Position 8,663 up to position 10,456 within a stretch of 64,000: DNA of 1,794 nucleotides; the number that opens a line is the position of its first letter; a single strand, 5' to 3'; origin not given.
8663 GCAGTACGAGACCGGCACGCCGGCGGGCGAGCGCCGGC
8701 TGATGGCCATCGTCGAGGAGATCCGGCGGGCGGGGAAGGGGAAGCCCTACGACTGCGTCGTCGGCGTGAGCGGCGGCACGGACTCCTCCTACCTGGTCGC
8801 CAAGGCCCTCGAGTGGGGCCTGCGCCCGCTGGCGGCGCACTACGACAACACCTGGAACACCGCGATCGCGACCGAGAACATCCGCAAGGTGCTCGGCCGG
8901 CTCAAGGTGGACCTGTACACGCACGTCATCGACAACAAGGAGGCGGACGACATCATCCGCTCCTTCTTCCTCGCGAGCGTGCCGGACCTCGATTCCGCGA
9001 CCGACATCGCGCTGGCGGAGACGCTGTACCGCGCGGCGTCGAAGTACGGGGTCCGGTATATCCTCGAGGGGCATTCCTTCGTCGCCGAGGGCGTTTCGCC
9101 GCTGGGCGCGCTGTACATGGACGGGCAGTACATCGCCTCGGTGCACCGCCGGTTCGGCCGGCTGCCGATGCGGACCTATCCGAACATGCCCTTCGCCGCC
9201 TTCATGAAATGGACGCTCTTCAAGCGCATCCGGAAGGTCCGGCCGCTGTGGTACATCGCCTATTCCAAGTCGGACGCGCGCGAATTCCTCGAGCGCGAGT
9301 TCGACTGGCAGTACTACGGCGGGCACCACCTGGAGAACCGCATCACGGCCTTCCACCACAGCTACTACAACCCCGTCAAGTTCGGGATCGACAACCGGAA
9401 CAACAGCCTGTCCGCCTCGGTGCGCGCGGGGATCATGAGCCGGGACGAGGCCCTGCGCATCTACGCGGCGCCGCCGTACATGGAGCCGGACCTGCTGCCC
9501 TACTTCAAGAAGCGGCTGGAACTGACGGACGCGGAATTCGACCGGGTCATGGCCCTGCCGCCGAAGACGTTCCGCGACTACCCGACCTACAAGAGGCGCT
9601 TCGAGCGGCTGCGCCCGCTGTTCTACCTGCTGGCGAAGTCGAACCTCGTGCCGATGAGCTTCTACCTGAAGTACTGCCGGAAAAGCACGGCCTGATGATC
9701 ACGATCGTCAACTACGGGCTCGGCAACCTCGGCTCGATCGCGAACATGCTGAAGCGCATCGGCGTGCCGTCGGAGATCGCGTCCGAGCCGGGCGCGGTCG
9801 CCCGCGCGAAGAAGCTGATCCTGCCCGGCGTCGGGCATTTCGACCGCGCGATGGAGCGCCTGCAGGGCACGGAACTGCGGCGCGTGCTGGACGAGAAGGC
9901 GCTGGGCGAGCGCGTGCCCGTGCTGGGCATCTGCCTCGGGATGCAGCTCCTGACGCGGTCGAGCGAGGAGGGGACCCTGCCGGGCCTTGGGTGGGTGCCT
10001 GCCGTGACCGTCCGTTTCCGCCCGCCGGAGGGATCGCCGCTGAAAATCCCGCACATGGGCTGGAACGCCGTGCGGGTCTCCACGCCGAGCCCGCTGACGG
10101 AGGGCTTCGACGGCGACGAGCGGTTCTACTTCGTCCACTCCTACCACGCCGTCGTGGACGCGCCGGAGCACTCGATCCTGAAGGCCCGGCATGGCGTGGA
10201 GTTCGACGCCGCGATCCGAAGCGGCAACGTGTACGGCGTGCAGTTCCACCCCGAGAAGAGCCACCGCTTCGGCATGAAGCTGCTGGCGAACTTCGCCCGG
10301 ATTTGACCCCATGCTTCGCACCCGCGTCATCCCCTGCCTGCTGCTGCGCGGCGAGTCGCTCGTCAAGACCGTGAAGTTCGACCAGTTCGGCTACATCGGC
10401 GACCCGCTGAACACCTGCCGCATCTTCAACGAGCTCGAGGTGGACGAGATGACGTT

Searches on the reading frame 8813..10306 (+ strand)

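Call 71: search_protein_families(library=pfam, proteins=[window:8813-10306:+], max_evalue=0.0001)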
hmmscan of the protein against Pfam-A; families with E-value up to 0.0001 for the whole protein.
window:8813-10306:+ (497 aa): 2 families
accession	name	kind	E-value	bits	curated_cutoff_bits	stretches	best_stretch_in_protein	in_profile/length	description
PF00117.34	GATase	-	3.8e-19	69.5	22.8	1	299-494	3-186/190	Glutamine amidotransferase class-I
PF07722.19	Peptidase_C26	-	4.5e-06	27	20.5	1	358-481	96-219/219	Peptidase C26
